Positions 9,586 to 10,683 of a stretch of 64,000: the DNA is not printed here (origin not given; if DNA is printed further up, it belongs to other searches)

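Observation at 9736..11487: Lower-GC two-gene cassette: SocA/Panacea-like-DUF488 fusion plus an unclassifiable 265-aa protein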

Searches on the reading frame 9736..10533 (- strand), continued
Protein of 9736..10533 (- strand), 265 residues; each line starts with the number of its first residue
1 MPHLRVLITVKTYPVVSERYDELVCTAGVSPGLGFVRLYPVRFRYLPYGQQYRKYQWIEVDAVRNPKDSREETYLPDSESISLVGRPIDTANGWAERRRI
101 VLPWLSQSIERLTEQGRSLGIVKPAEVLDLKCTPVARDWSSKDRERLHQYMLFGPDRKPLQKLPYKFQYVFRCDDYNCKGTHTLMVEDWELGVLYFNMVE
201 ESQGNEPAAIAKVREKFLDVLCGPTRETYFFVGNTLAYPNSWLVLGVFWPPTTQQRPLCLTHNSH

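Call 75: search_dna_similar(query=window:9736-10533:-, collection=plasmids, mode=protein, max_rows=20)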
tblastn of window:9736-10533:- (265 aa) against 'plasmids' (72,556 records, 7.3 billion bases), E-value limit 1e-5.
Records with a match: 25; places in all: 26; records where one place covers at least 80% of the query: 22.
Best place of each record, by identity: <60% 25.
By first word of the organism name: Rhizobium 7; Streptomyces 2; Sulfolobus 2; Calothrix 1; Fischerella 1; Burkholderia 1; Arthrobacter 1; Pseudomonas 1; Paraburkholderia 1; Massilia 1; and 7 more.
By predicted mobility (MOB-suite, as given by PLSDB): conjugative 11; non-mobilizable 10; mobilizable 4.
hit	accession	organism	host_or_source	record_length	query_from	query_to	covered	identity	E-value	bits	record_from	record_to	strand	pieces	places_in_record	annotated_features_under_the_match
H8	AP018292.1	Calothrix sp. NIES-4105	-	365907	1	260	98%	36.3%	3e-45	169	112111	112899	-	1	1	hypothetical protein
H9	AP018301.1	Fischerella sp. NIES-4106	-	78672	1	260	98%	34.2%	1e-43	164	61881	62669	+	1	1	hypothetical protein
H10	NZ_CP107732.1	Streptomyces canus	-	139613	4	251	94%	34.8%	2e-40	155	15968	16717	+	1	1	hypothetical protein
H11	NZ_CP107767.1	Streptomyces griseorubiginosus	-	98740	5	253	94%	34.0%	5e-31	128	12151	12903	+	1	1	hypothetical protein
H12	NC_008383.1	Rhizobium johnstonii 3841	-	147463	5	255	95%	31.8%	3e-31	129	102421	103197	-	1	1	hypothetical protein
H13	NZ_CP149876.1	Rhizobium sp. T1473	Medicago sativa,Cell Culture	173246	5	255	95%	31.8%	3e-31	129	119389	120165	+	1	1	hypothetical protein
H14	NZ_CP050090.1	Rhizobium leguminosarum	Trifolium pratense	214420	5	255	95%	31.8%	3e-31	129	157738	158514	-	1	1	hypothetical protein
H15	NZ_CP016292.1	Rhizobium leguminosarum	Vavilovia formosa,cell culture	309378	5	255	95%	31.8%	3e-31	129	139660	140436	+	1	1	hypothetical protein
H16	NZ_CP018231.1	Rhizobium leguminosarum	Vavilovia formosa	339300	5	255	95%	31.8%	3e-31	129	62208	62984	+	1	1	hypothetical protein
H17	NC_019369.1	Burkholderia cepacia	-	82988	5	257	95%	31.4%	7e-23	104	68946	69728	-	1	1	hypothetical protein | DUF488 domain-containing protein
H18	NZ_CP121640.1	Rhizobium leguminosarum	Trifolium ambiguum,cell culture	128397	5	255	95%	31.5%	5e-31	128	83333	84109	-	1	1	hypothetical protein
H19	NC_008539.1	Arthrobacter sp. FB24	-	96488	6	248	92%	31.7%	8e-27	116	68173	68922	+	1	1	hypothetical protein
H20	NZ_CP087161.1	Pseudomonas sp. CIP-10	-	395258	5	251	93%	30.7%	2e-22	103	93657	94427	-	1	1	hypothetical protein | DUF488 domain-containing protein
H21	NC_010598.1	Sulfolobus islandicus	-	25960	5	252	94%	30.1%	9e-23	104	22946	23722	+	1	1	hypothetical protein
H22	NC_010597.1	Sulfolobus islandicus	-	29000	5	252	94%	30.1%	9e-23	104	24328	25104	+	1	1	hypothetical protein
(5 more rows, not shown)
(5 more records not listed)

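Call 76: get_annotated_region(hit=H4, flank=4000)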
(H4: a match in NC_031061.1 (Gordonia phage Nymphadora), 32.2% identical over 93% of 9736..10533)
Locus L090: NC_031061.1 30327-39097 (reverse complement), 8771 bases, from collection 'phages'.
description: Gordonia phage Nymphadora, complete genome.
organism: Gordonia phage Nymphadora (NCBI taxid 1821558)
taxonomy: Viruses; Duplodnaviria; Heunggongvirae; Uroviricota; Caudoviricetes; Nymbaxtervirinae; Nymphadoravirus; Nymphadoravirus nymphadora
host: Gordonia terrae 3612; source: soil; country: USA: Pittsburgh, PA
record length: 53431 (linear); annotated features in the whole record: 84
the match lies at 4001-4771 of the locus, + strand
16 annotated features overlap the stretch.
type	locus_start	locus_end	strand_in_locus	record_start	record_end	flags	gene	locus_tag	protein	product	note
CDS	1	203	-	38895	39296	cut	53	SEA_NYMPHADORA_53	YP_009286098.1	hypothetical protein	-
CDS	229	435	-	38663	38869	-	52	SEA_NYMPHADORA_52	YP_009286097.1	hypothetical protein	-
CDS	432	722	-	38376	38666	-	51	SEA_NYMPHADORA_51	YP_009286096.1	excisionase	-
CDS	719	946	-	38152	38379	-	50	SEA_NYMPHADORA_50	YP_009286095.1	hypothetical protein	-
CDS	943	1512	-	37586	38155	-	49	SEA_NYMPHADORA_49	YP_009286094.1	anti-repressor Ant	-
CDS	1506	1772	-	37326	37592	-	48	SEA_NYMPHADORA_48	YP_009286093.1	hypothetical protein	-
CDS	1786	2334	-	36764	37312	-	47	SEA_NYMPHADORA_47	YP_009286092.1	hypothetical protein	-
CDS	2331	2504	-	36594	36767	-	46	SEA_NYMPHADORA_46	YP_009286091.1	hypothetical protein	-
CDS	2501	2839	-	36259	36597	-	45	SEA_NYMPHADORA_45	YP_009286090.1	CRO protein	CRO (Control of Repressor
CDS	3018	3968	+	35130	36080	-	44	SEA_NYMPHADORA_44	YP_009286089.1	transcriptional repressor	immunity repressor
CDS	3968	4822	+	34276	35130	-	43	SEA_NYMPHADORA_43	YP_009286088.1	hypothetical protein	-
CDS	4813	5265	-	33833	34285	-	42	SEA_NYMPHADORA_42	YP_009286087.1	HipA toxin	HipA toxin, toxin-antitoxin system?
CDS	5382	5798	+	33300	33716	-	41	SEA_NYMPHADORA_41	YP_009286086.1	metallo-protease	-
CDS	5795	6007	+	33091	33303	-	40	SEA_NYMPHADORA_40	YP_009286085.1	DUF3263 domain-containing protein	-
CDS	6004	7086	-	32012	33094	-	39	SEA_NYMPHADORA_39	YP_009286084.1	integrase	integrase (Y-int)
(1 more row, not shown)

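Call 77: get_annotated_region(hit=H21, flank=4000)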
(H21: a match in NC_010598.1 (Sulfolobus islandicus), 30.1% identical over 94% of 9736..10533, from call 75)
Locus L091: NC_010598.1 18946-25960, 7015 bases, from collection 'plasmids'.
description: Sulfolobus islandicus plasmid pSOG2, complete sequence
organism: Sulfolobus islandicus (NCBI taxid 43080)
taxonomy: Archaea; Thermoproteota; Thermoprotei; Sulfolobales; Sulfolobaceae; Sulfolobus; Sulfolobus islandicus
host: -; source: -; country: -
typing (MOB-suite, as given by PLSDB): conjugative; relaxase MOB_Unknown; mating-pair formation MPF_T
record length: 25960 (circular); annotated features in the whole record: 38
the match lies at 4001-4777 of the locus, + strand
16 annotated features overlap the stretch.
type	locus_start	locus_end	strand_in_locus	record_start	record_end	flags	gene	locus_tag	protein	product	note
CDS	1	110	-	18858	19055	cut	-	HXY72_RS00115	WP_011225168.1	DUF5678 domain-containing protein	-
CDS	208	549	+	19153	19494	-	-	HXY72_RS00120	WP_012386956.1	hypothetical protein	-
CDS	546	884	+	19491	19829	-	-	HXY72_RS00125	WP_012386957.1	hypothetical protein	-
CDS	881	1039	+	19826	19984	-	-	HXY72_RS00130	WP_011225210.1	hypothetical protein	-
CDS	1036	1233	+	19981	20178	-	-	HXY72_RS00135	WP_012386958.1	hypothetical protein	-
CDS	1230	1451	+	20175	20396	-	-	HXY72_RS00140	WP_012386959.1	hypothetical protein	-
CDS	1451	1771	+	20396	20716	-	-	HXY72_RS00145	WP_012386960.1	hypothetical protein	-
CDS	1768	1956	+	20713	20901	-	-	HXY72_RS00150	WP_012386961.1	ribbon-helix-helix protein, CopG family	GO:0006355 - regulation of DNA-templated transcription [Evidence IEA]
CDS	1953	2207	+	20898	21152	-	-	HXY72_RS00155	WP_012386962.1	cell division protein ZapB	-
CDS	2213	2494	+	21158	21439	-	-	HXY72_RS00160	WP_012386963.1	hypothetical protein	-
CDS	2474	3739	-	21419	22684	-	-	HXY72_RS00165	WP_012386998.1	tyrosine-type recombinase/integrase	GO:0015074 - DNA integration [Evidence IEA]; GO:0006310 - DNA recombination [Evidence IEA]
CDS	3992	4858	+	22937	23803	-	-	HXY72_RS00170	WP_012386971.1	hypothetical protein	-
CDS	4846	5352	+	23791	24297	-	-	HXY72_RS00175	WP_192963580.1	hypothetical protein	-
CDS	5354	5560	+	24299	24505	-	-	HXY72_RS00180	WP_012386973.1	hypothetical protein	-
CDS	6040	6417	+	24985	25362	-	-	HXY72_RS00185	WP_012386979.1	hypothetical protein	-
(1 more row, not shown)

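Call 78: get_annotated_region(hit=H12, flank=4000)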
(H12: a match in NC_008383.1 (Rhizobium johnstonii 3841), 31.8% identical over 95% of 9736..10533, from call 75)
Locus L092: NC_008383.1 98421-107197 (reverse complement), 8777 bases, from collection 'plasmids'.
description: Rhizobium johnstonii 3841 plasmid pRL8, complete sequence
organism: Rhizobium johnstonii 3841 (NCBI taxid 216596)
taxonomy: Bacteria; Pseudomonadota; Alphaproteobacteria; Hyphomicrobiales; Rhizobiaceae; Rhizobium; Rhizobium johnstonii; Rhizobium johnstonii 3841
host: -; source: -; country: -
typing (MOB-suite, as given by PLSDB): conjugative; replicon rep_cluster_577; relaxase MOBQ; mating-pair formation MPF_T
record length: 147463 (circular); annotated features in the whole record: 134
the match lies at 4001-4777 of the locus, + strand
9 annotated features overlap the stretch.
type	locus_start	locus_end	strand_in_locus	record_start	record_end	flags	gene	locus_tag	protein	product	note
CDS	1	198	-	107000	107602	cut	-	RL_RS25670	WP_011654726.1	DUF1419 domain-containing protein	-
CDS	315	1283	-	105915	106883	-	-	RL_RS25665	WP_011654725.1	DUF3991 and toprim domain-containing protein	-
CDS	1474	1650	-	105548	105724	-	-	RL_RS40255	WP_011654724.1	hypothetical protein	-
CDS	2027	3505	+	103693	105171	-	-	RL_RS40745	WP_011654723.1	hypothetical protein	-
CDS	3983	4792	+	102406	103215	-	-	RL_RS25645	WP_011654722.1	hypothetical protein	-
CDS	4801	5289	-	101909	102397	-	-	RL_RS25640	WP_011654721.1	DUF488 domain-containing protein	-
CDS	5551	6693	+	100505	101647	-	-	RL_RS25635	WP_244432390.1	hypothetical protein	-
CDS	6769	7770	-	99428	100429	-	-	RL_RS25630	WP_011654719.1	IS30-like element ISRle2 family transposase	-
CDS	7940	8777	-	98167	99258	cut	ugpC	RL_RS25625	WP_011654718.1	sn-glycerol-3-phosphate ABC transporter ATP-binding protein UgpC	-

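Call 80: search_protein_families(library=pfam, proteins=[L090:3018-3968:+, L091:4846-5352:+, L091:3992-4858:+, L092:4801-5289:-, L092:2027-3505:+, L090:4813-5265:-, L086:6533-7087:+, L086:9032-9661:+], max_evalue=0.1)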
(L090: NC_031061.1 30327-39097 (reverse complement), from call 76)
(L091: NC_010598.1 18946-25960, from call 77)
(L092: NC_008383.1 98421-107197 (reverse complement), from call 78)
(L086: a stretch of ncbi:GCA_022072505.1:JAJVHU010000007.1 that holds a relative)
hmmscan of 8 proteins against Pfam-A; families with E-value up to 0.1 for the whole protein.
L090:3018-3968:+ (316 aa): 2 families
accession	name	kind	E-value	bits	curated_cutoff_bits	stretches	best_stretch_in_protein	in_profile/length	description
PF13560.12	HTH_31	-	0.00044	20.9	27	1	30-72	20-64/64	Helix-turn-helix domain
PF01381.28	HTH_3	-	0.018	15.5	23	1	30-67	15-53/55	Helix-turn-helix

L091:4846-5352:+ (168 aa): 1 family
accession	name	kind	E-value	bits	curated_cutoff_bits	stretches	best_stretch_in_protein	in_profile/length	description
PF23563.1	TRIP13_N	-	0.048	14.3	27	0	58-104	5-50/88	TRIP13 N-terminal domain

L091:3992-4858:+ (288 aa): 2 families
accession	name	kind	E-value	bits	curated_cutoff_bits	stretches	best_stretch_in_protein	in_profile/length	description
PF22557.2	DuOB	-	0.0019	18.7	27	1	54-119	51-110/210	Dual OB-containing domain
PF05879.18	RHD3_GTPase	-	0.084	12.7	42.4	0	100-172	141-212/245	Root hair defective 3 GTP-binding protein (RHD3) GTPase domain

L092:4801-5289:- (162 aa): 2 families
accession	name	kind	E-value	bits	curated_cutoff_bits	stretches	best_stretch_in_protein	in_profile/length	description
PF04343.18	DUF488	-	8.9e-32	110.7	22.2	1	14-132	2-120/121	Domain of unknown function DUF488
PF22751.1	DUF488-N3a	-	3.9e-08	34.1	27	1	74-132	54-113/118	Active DUF488-N3 subclade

L092:2027-3505:+ (492 aa): 3 families
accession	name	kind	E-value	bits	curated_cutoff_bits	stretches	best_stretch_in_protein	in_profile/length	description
PF01541.30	GIY-YIG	-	0.0068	17.1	22.6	0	189-227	3-38/78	GIY-YIG catalytic domain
PF13384.12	HTH_23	-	0.016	15.4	24.6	0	284-313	11-39/50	Homeodomain-like domain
PF13551.12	HTH_29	-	0.098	13.2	28.1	0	287-332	7-53/64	Winged helix-turn helix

L090:4813-5265:- (150 aa): 2 families
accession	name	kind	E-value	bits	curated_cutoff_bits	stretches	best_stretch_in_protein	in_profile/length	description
PF04343.18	DUF488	-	1.2e-29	103.9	22.2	1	22-137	4-120/121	Domain of unknown function DUF488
PF22751.1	DUF488-N3a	-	9.9e-07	29.5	27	1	87-138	62-114/118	Active DUF488-N3 subclade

L086:6533-7087:+ (184 aa): 0 families

L086:9032-9661:+ (209 aa): 1 family
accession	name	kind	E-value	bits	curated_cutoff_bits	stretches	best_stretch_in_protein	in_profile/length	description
PF20467.3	MmeI_C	-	0.0005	20.7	27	1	119-152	22-57/83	MmeI, C-terminal domain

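Call 81: search_protein_families(library=pfam, alignment_id=A1, max_evalue=10)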
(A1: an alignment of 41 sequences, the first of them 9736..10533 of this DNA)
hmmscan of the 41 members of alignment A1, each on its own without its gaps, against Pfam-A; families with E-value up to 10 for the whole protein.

A. member 1, window:9736-10533:- (265 aa): 0 families

B. families by the number of members that match (of 41 scanned): 9 families
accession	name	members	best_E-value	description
PF08840.17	BAAT_C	1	0.042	BAAT / Acyl-CoA thioester hydrolase C terminal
PF04167.18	DUF402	1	0.048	Protein of unknown function (DUF402)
PF23888.1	DUF7240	1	0.054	Family of unknown function (DUF7240)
PF05402.18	PqqD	1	0.078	Coenzyme PQQ synthesis protein D (PqqD)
PF13376.11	OmdA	1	0.092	Bacteriocin-protection, YdeI or OmpD-Associated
PF14766.11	RPA_interact_N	1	0.11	Replication protein A interacting N-terminal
PF06087.18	Tyr-DNA_phospho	1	0.13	Tyrosyl-DNA phosphodiesterase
PF11065.13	DUF2866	1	0.14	Protein of unknown function (DUF2866)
PF22743.2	PspAA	1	0.26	PspA-Associated protein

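Call 83: get_annotated_region(hit=H8, flank=3500)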
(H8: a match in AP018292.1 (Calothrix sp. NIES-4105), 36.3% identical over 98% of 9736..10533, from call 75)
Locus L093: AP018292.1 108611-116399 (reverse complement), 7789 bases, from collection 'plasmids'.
description: Calothrix sp. NIES-4105 plasmid plasmid2 DNA, complete genome
organism: Calothrix sp. NIES-4105 (NCBI taxid 2005463)
taxonomy: Bacteria; Cyanobacteriota; Cyanophyceae; Nostocales; Calotrichaceae; Calothrix; Calothrix sp. NIES-4105
host: -; source: -; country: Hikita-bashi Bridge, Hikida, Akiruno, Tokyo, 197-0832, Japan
typing (MOB-suite, as given by PLSDB): non-mobilizable
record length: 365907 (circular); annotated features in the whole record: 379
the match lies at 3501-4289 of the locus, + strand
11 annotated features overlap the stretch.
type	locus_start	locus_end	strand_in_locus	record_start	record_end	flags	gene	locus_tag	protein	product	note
CDS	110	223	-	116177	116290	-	-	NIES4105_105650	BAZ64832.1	hypothetical protein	-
CDS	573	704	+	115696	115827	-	-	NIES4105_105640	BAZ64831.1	hypothetical protein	-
CDS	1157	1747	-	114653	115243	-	-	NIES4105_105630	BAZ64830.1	hypothetical protein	-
CDS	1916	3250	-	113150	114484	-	-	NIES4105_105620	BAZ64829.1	hypothetical protein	-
CDS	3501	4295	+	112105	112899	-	-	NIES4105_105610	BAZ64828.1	hypothetical protein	-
CDS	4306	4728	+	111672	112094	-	-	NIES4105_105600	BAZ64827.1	hypothetical protein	-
CDS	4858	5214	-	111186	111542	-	-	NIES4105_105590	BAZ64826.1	hypothetical protein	-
CDS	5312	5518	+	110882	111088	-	-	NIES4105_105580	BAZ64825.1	hypothetical protein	-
CDS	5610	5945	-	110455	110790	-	-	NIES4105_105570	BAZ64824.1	hypothetical protein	-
CDS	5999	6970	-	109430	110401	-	-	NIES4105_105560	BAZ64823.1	hypothetical protein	-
CDS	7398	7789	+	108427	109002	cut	-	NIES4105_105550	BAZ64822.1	hypothetical protein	-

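Call 84: get_annotated_region(hit=H10, flank=3500)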
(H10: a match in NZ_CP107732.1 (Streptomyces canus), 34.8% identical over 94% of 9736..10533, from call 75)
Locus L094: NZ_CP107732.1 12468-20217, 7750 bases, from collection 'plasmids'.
description: Streptomyces canus strain NBC_00633 plasmid unnamed1, complete sequence
organism: Streptomyces canus (NCBI taxid 58343)
taxonomy: Bacteria; Actinomycetota; Actinomycetes; Kitasatosporales; Streptomycetaceae; Streptomyces; Streptomyces canus
host: -; source: -; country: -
typing (MOB-suite, as given by PLSDB): mobilizable; replicon rep_cluster_1915; relaxase MOBF
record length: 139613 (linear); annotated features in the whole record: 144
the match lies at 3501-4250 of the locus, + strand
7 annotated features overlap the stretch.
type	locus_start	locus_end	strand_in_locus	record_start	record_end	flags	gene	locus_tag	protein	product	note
CDS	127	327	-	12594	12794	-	-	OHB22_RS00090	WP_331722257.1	hypothetical protein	-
CDS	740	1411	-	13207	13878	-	-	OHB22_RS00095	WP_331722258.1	hypothetical protein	-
CDS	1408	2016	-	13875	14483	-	-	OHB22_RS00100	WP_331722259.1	sigma-70 family RNA polymerase sigma factor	GO:0006352 - DNA-templated transcription initiation [Evidence IEA]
CDS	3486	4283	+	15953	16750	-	-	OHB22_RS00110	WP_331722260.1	hypothetical protein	-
CDS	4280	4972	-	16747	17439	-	-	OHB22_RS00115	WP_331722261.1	DUF488 family protein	-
CDS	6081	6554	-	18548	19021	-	-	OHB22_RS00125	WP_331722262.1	TIGR00725 family protein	-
CDS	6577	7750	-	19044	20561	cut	-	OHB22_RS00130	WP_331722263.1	hypothetical protein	-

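Call 85: get_annotated_region(hit=H17, flank=3500)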
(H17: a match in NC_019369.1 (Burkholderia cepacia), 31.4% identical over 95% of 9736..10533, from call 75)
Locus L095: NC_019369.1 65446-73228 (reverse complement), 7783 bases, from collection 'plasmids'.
description: Burkholderia cepacia plasmid pYS1, complete sequence
organism: Burkholderia cepacia (NCBI taxid 292)
taxonomy: Bacteria; Pseudomonadota; Betaproteobacteria; Burkholderiales; Burkholderiaceae; Burkholderia; Burkholderia cepacia
host: -; source: -; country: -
typing (MOB-suite, as given by PLSDB): conjugative; replicon IncP; relaxase MOBP; mating-pair formation MPF_T
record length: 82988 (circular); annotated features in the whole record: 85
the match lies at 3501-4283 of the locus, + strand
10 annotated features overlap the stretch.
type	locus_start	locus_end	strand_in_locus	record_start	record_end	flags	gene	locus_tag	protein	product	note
CDS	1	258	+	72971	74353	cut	-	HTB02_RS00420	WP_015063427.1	sigma 54-interacting transcriptional regulator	GO:0006355 - regulation of DNA-templated transcription [Evidence IEA]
CDS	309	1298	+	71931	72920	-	-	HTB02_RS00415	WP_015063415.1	IS5 family transposase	-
CDS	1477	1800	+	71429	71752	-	-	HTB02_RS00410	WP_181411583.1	hypothetical protein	-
CDS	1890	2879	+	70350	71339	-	-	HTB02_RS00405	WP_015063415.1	IS5 family transposase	-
CDS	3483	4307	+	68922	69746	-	-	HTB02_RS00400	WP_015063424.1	hypothetical protein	-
CDS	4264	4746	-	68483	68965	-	-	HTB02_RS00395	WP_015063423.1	DUF488 domain-containing protein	-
CDS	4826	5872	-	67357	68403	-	-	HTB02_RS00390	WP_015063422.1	DNA-binding protein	-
CDS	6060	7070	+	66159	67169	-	-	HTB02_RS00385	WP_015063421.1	tyrosine-type recombinase/integrase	GO:0015074 - DNA integration [Evidence IEA]; GO:0006310 - DNA recombination [Evidence IEA]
CDS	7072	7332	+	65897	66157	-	-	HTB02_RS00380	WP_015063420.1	hypothetical protein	-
CDS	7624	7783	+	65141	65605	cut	-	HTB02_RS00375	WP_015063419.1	3'-5' exoribonuclease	-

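Call 86: get_annotated_region(hit=H19, flank=3500)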
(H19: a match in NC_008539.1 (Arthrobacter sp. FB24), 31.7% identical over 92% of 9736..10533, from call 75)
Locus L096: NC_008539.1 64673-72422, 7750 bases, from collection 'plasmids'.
description: Arthrobacter sp. FB24 plasmid 3, complete sequence
organism: Arthrobacter sp. FB24 (NCBI taxid 290399)
taxonomy: Bacteria; Actinomycetota; Actinomycetes; Micrococcales; Micrococcaceae; Arthrobacter; Arthrobacter sp. FB24
host: -; source: -; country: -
typing (MOB-suite, as given by PLSDB): conjugative; replicon rep_cluster_1666; relaxase MOBP; mating-pair formation MPF_T
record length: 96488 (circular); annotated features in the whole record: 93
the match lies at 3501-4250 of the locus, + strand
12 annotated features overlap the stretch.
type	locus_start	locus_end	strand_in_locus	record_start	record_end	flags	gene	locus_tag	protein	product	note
CDS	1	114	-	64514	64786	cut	-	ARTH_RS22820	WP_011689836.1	glutaredoxin family protein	-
CDS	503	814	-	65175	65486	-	-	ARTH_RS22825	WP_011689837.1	hypothetical protein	-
CDS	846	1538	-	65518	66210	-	-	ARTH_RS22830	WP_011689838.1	thioredoxin domain-containing protein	-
CDS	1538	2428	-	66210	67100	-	-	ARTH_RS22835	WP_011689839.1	cation transporter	GO:0006812 - monoatomic cation transport [Evidence IEA]; GO:0055085 - transmembrane transport [Evidence IEA]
CDS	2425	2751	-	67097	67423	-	-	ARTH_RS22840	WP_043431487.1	winged helix-turn-helix domain-containing protein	-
CDS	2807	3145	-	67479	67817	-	-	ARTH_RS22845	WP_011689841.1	YnfA family protein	-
CDS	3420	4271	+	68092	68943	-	-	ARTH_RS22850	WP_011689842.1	hypothetical protein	-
CDS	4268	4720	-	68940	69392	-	-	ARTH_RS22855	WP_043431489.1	DUF488 domain-containing protein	-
CDS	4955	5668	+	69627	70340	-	-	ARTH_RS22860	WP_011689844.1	DUF2511 domain-containing protein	-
CDS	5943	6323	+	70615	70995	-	-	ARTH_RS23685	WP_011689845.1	hypothetical protein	-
CDS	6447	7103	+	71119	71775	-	-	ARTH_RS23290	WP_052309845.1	hypothetical protein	-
CDS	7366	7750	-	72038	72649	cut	-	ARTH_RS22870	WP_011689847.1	recombinase family protein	GO:0006310 - DNA recombination [Evidence IEA]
